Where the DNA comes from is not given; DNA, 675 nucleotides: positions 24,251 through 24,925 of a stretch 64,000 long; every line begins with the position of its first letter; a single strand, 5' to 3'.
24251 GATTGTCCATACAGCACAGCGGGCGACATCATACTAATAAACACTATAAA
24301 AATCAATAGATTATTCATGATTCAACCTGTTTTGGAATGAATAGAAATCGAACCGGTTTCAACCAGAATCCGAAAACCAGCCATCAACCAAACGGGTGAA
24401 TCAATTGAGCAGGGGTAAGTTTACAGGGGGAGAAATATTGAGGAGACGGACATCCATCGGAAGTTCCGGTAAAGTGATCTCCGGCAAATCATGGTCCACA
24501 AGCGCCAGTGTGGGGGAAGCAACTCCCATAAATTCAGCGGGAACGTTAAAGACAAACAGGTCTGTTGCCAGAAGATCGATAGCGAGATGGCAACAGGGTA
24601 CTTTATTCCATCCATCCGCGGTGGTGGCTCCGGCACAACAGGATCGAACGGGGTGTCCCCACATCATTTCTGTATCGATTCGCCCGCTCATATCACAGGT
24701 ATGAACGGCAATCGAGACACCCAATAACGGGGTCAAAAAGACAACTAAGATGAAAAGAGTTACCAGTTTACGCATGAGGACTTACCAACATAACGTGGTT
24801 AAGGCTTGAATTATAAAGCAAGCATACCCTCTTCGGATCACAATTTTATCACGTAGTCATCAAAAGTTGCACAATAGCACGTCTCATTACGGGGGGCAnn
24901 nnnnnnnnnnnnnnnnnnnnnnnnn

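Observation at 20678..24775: Paralogous pair of small Cys-rich secreted proteins (HTC / SCC / PCCH / PP motifs) bracketing metal-efflux accessory genes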

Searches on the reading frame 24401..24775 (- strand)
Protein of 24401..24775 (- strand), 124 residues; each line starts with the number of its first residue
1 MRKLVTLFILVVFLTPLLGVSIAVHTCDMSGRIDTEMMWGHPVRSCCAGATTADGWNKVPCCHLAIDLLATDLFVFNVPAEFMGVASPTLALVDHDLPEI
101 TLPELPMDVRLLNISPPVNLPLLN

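Call 3: search_protein_families(library=ncbifam, proteins=[window:24401-24775:-], max_evalue=1)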
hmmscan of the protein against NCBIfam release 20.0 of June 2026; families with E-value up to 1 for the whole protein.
window:24401-24775:- (124 aa): 2 families
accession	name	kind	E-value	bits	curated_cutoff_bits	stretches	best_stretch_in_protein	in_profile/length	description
NF033835.0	VraH_fam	subfamily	0.028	14.3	40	1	5-24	26-45/54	VraH family peptide resistance protein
NF033939.0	DESULF_POR1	subfamily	0.34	9.6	250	1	1-41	1-40/454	outer membrane homotrimeric porin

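Call 4: search_protein_families(library=pfam, proteins=[window:24401-24775:-], max_evalue=1)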
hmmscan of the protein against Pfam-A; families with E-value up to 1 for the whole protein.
window:24401-24775:- (124 aa): 0 families

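Call 9: find_homologous_proteins(query=window:24401-24775:-, max_evalue=0.01)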
Query window:24401-24775:- (124 aa): 1 proteins with E <= 0.01 among 10 candidates.
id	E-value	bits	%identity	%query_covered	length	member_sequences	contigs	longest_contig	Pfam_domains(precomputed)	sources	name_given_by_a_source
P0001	1.2e-76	273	99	100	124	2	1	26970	-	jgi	-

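Call 15: find_related_loci(query=A1, collection=genome_contigs, flank=8000)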
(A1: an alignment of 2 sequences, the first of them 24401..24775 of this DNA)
Query A1 (124 aa) in genome_contigs; peptide patterns used: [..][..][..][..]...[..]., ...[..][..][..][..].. (x = any residue, [..] = any of these).
29 stretches matched a pattern, but none encodes a relative of the query by tblastn (E <= 1e-3).

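Call 19: search_protein_representatives(alignment_id=A1)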
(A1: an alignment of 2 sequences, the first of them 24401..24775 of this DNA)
Query: 2 sequences, 133 profile positions. Proteins with E-value up to 0.001 (for the whole library): 16; up to 1e-10: 4; up to 1e-30: 2. The best 16 are listed.
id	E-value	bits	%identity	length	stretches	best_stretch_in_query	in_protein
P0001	1.4e-62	225.9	-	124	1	1-133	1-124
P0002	6.9e-62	223.6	-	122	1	1-133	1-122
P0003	1.4e-18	83.4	-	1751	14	2-30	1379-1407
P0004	5.5e-18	81.5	-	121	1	1-103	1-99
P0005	5.5e-08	49.1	-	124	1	1-73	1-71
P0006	6.0e-06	42.5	-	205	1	2-75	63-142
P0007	4.1e-05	39.8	-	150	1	3-87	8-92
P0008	1.1e-04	38.4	-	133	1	1-78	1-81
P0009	1.4e-04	38.1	-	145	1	2-74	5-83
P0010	1.9e-04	37.7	-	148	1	2-72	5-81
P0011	2.6e-04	37.2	-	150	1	2-82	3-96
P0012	5.3e-04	36.2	-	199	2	1-65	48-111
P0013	5.4e-04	36.2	-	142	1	3-79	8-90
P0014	5.7e-04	36.1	-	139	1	2-103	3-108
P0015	6.9e-04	35.8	-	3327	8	32-88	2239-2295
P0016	9.4e-04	35.4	-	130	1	1-82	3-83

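Call 22: search_protein_families(library=ncbifam, alignment_id=A2, max_evalue=1)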
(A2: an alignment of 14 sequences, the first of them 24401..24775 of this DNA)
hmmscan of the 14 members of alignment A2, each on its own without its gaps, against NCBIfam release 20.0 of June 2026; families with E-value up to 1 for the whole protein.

A. member 1, window:24401-24775:- (124 aa): 2 families
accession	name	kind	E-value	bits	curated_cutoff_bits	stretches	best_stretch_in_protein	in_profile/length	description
NF033835.0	VraH_fam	subfamily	0.028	14.3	40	1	5-24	26-45/54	VraH family peptide resistance protein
NF033939.0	DESULF_POR1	subfamily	0.34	9.6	250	1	1-41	1-40/454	outer membrane homotrimeric porin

B. families by the number of members that match (of 14 scanned): 9 families
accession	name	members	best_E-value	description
NF047658.1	HYC_CC_PP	4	7.3e-10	HYC_CC_PP family protein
NF033835.0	VraH_fam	1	0.028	VraH family peptide resistance protein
NF006564.0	PRK09071.1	1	0.056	glycosyl transferase family protein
NF046016.1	LMxysn_1693_fam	1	0.06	LMxysn_1693 family intestinal colonization protein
NF045642.2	HdxyAspAldBhcC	1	0.064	3-hydroxy-D-aspartate aldolase BhcC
NF045699.1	AHLLactAiiA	1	0.14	quorum-quenching N-acyl homoserine lactonase AiiA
TIGR02069.1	cyanophycinase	1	0.18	cyanophycinase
TIGR00613.1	reco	1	0.18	DNA repair protein RecO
NF033939.0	DESULF_POR1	1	0.34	outer membrane homotrimeric porin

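Call 23: search_protein_families(library=pfam, alignment_id=A2, max_evalue=1)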
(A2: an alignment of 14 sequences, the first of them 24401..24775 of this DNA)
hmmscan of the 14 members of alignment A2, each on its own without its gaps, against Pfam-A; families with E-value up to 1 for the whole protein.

A. member 1, window:24401-24775:- (124 aa): 0 families

B. families by the number of members that match (of 14 scanned): 4 families
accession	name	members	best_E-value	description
PF24748.1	Galaxin_repeat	1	0.038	Galaxin-like repeats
PF23459.1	S1_RRP5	1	0.075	RRP5 S1 domain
PF10192.15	GPR180-TMEM145_TM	1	0.1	GPR180/TMEM145, transmembrane domain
PF15143.11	DUF4575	1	0.19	Domain of unknown function (DUF4575)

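Call 24: search_protein_families(library=ncbifam, proteins=[P0004, P0005, P0006, P0007, P0008, P0009, P0010, P0011, P0012, P0013], max_evalue=1)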
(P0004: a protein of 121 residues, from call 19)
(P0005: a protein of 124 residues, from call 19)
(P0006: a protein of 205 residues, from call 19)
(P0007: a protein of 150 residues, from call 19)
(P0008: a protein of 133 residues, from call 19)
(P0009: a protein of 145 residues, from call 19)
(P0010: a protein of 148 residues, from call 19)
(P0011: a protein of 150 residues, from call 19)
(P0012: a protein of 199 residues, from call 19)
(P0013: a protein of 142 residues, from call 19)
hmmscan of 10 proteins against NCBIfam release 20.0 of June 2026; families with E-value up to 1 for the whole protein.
P0004 (121 aa): 0 families

P0005 (124 aa): 0 families

P0006 (205 aa): 0 families

P0007 (150 aa): 2 families
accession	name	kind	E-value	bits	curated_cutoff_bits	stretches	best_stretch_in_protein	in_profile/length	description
NF047658.1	HYC_CC_PP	subfamily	5e-08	33.5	28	1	8-134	2-119/131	HYC_CC_PP family protein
TIGR02069.1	cyanophycinase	equivalog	0.18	11.2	126.6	1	8-61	171-225/250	cyanophycinase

P0008 (133 aa): 0 families

P0009 (145 aa): 0 families

P0010 (148 aa): 0 families

P0011 (150 aa): 1 family
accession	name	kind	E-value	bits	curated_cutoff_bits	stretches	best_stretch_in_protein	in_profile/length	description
TIGR00613.1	reco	equivalog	0.18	11.2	48.7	1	6-46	129-170/239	DNA repair protein RecO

P0012 (199 aa): 2 families
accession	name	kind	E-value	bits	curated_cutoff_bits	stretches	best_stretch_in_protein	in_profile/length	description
NF046016.1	LMxysn_1693_fam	subfamily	0.06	13.4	70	1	48-119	1-65/150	LMxysn_1693 family intestinal colonization protein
NF045699.1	AHLLactAiiA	equivalog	0.14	11.3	375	1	29-101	7-79/251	quorum-quenching N-acyl homoserine lactonase AiiA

P0013 (142 aa): 1 family
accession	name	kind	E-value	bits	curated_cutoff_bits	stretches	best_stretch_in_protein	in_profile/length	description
NF047658.1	HYC_CC_PP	subfamily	0.00061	20.3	28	1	9-120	3-105/131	HYC_CC_PP family protein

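Call 25: find_homologous_proteins(query=A2, max_evalue=0.001)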
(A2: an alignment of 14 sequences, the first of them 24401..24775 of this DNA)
Query A2 (14 sequences) (124 aa, profile of the alignment): 9 proteins with E <= 0.001 among 1771 candidates.
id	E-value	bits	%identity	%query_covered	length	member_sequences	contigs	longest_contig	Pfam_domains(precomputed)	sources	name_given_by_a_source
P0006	5.1e-35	138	31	51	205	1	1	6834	-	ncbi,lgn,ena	-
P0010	5.5e-33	132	30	51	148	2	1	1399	-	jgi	jgi:hypothetical protein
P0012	8.2e-29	118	31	50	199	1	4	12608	-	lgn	-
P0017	7.2e-27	112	26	94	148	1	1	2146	-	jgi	jgi:hypothetical protein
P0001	3.4e-26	110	99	100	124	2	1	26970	-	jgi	-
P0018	1.9e-25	107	27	94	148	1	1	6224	-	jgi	jgi:hypothetical protein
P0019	2.8e-24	104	29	94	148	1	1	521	-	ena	-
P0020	3.5e-24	103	24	94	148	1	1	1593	-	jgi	jgi:hypothetical protein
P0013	3.3e-23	100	24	59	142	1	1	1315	-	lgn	-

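Call 27: find_encoding_contigs(protein=P0012, flank=8000, max_places=3)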
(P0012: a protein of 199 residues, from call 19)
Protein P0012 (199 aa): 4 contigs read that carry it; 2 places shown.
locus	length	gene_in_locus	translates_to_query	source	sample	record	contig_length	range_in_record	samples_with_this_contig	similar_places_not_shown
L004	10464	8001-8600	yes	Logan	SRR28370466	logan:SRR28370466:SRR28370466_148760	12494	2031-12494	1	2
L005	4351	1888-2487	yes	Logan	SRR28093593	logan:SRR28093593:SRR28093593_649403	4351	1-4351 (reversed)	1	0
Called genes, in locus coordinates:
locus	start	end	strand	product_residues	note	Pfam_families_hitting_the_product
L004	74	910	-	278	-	PF00881:Nitroreductase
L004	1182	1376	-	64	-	-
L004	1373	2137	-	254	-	-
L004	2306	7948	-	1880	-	PF22544:HYDIN_VesB_CFA65-like_Ig, PF15780:ASH, PF22544:HYDIN_VesB_CFA65-like_Ig, PF15780:ASH, PF15780:ASH, PF22544:HYDIN_VesB_CFA65-like_Ig, PF22073:Cep192_D4, PF22544:HYDIN_VesB_CFA65-like_Ig, +25 more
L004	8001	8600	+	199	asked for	-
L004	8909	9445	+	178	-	PF04945:YHS (faint), PF24273:TRASH_HVO_1752_C (faint)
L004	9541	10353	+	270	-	PF04945:YHS (weak), PF09990:DUF2231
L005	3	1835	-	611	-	?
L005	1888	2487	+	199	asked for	-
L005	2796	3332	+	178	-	PF04945:YHS (faint), PF24273:TRASH_HVO_1752_C (faint)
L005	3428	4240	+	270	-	PF04945:YHS (weak), PF09990:DUF2231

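Call 28: find_encoding_contigs(protein=P0006, flank=8000, max_places=3)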
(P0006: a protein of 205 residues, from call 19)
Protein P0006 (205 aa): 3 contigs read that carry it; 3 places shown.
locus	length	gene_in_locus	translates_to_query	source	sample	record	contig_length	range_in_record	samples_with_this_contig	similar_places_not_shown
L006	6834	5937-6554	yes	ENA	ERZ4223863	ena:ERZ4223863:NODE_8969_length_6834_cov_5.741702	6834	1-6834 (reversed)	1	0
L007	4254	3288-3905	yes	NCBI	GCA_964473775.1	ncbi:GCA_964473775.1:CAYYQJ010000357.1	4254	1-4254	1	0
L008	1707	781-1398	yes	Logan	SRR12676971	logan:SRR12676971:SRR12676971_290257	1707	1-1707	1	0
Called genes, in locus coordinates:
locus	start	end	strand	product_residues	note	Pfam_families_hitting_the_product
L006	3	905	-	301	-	?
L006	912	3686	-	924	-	PF07992:Pyr_redox_2 (weak), PF12831:FAD_oxidored (weak), PF14691:Fer4_20, PF00890:FAD_binding_2 (weak), PF01266:DAO, PF07992:Pyr_redox_2, PF13450:NAD_binding_8, PF13738:Pyr_redox_3, +8 more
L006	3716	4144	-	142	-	PF02662:FlpD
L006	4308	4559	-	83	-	PF01206:TusA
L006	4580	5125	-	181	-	PF13686:DrsE_2, PF02635:DsrE (faint)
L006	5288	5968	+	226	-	PF00027:cNMP_binding, PF13545:HTH_Crp_2, PF00325:Crp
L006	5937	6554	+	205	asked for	-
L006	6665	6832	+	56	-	?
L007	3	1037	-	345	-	?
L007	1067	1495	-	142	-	PF02662:FlpD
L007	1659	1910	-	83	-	PF01206:TusA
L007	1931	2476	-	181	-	PF13686:DrsE_2, PF02635:DsrE (faint)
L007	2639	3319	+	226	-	PF00027:cNMP_binding, PF13545:HTH_Crp_2, PF00325:Crp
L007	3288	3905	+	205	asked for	-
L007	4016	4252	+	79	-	?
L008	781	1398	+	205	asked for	-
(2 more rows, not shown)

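Call 29: find_encoding_contigs(protein=P0004, flank=10000, max_places=4)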
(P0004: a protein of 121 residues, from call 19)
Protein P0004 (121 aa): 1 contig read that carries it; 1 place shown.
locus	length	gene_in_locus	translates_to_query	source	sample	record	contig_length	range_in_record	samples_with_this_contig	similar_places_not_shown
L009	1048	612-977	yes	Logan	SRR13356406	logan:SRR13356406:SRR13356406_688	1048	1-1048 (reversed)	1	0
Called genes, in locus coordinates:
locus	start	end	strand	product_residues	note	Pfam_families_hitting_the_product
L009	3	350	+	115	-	?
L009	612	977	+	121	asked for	PF26622:DUF8199 (weak)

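Call 30: find_encoding_contigs(protein=P0005, flank=10000, max_places=4)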
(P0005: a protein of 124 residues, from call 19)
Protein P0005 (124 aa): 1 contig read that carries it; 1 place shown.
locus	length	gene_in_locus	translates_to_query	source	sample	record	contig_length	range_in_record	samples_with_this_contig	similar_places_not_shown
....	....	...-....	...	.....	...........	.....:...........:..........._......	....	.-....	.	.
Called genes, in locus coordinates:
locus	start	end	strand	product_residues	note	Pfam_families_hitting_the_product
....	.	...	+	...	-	?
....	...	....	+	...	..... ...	-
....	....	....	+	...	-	?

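Call 31: find_encoding_contigs(protein=P0007, flank=10000, max_places=4)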
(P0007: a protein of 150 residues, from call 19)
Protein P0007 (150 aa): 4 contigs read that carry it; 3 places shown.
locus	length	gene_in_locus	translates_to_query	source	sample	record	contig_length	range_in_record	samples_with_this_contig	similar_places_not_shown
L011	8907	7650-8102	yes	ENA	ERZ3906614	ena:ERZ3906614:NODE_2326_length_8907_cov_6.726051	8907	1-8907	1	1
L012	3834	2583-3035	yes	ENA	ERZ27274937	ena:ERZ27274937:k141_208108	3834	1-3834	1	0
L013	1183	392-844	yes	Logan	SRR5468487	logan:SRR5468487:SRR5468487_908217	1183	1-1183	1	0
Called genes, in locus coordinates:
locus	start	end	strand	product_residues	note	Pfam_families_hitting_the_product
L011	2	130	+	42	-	?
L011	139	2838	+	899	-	PF00690:Cation_ATPase_N, PF00122:E1-E2_ATPase, PF00702:Hydrolase, PF08282:Hydrolase_3 (faint), PF13246:Cation_ATPase, PF00689:Cation_ATPase_C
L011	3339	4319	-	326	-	PF01548:DEDD_Tnp_IS110, PF02371:Transposase_20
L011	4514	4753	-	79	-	-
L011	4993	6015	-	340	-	PF07885:Ion_trans_2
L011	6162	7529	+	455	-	PF22778:VCPO_2nd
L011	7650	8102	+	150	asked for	PF26622:DUF8199 (faint)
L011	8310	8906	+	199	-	?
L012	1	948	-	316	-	?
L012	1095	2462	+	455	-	PF22778:VCPO_2nd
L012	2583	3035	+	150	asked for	PF26622:DUF8199 (faint)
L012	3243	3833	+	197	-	?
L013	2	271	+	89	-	?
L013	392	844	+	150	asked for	PF26622:DUF8199 (faint)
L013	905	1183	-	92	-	?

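Call 41: find_encoding_contigs(protein=P0014, flank=8000, max_places=4)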
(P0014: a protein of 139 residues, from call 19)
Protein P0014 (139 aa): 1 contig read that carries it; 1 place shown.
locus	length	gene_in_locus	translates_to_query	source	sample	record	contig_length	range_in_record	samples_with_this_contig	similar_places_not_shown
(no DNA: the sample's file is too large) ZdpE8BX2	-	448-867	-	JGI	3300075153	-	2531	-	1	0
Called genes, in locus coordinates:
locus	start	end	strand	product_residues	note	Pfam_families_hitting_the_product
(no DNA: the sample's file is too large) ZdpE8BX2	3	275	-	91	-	?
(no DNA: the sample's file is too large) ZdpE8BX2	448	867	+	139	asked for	PF26622:DUF8199 (weak)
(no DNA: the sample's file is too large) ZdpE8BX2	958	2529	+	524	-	?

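Call 42: find_encoding_contigs(protein=P0016, flank=8000, max_places=4)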
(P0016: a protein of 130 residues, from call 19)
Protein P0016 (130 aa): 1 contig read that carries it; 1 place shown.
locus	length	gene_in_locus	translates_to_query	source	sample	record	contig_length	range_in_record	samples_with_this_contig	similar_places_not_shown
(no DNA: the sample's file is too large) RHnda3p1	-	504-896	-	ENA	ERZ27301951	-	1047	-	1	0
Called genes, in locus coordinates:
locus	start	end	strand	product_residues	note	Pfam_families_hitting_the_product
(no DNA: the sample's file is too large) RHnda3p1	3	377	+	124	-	?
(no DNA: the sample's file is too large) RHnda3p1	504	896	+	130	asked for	PF26622:DUF8199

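Call 43: find_encoding_contigs(protein=P0008, flank=8000, max_places=4)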
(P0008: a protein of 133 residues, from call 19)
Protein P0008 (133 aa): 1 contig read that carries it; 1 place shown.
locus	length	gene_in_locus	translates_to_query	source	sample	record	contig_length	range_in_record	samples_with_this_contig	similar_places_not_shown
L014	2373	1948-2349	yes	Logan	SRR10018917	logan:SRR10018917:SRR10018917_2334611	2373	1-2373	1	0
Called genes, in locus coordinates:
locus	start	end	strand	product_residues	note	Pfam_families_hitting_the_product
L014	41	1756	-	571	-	PF00528:BPD_transp_1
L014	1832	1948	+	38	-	-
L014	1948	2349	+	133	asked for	-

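Call 48: list_cluster_members(proteins=[P0007, P0016, P0014, P0013, P0004, P0005, P0011, P0009])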
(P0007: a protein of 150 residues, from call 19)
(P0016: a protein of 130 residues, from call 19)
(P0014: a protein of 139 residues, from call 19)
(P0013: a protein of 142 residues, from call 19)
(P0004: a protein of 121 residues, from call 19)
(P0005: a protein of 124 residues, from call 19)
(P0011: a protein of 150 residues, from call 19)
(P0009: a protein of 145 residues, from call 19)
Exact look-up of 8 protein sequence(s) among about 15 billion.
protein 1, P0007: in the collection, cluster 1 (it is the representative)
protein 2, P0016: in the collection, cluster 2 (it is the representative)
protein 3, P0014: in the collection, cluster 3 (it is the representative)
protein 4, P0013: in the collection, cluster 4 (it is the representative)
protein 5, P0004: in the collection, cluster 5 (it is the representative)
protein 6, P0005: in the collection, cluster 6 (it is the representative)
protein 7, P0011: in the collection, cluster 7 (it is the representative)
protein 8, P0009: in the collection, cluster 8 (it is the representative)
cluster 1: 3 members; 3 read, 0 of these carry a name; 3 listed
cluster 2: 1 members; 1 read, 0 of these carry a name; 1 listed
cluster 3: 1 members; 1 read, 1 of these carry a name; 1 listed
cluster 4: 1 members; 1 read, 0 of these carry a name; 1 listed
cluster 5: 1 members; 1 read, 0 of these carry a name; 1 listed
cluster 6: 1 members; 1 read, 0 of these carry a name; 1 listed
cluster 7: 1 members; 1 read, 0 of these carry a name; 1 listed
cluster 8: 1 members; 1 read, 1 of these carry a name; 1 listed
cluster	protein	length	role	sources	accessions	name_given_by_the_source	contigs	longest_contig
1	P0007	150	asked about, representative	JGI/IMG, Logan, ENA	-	-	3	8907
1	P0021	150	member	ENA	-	-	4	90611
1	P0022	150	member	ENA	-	-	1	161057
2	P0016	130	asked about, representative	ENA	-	-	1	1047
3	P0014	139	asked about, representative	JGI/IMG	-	hypothetical protein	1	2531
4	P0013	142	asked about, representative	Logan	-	-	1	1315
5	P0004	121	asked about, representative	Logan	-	-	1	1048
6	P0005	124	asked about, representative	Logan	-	-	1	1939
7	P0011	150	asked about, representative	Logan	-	-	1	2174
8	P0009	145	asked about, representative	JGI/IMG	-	hypothetical protein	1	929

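Call 49: find_encoding_contigs(protein=P0022, flank=10000, max_places=3)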
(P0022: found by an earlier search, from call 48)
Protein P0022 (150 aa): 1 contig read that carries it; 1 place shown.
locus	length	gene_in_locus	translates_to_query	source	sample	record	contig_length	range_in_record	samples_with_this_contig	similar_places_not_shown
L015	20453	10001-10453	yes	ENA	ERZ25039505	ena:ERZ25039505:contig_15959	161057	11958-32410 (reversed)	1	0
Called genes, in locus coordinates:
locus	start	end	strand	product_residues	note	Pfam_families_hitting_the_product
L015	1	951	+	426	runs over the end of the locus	-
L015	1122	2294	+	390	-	PF25919:BSH_CusB, PF25869:3HB_CusB (weak), PF25975:CzcB_C (weak)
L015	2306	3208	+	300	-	PF25919:BSH_CusB, PF25869:3HB_CusB (faint), PF25954:Beta-barrel_RND_2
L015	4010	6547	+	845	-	PF00122:E1-E2_ATPase, PF00702:Hydrolase, PF08282:Hydrolase_3 (faint), PF13246:Cation_ATPase, PF00689:Cation_ATPase_C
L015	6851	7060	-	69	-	-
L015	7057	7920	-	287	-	PF01548:DEDD_Tnp_IS110, PF02371:Transposase_20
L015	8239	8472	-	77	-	-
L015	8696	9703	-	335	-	PF07885:Ion_trans_2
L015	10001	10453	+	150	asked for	PF26622:DUF8199 (faint)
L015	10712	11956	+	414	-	PF00873:ACR_tran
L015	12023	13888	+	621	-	PF00873:ACR_tran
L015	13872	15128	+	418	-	PF02321:OEP (weak)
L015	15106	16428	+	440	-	PF19335:HMBD, PF25919:BSH_CusB, PF25973:BSH_CzcB (faint), PF25869:3HB_CusB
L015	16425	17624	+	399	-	PF19335:HMBD, PF25917:BSH_RND (weak), PF25919:BSH_CusB, PF25973:BSH_CzcB (weak), PF25954:Beta-barrel_RND_2, PF25975:CzcB_C, PF25989:YknX_C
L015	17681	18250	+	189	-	PF11827:DUF3347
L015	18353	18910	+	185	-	PF11138:DUF2911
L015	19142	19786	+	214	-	PF13424:TPR_12 (faint), PF00515:TPR_1 (faint), PF07719:TPR_2 (faint), PF13432:TPR_16 (faint), PF13414:TPR_11 (faint), PF13428:TPR_14 (faint), PF14559:TPR_19 (faint), PF13181:TPR_8 (faint), +1 more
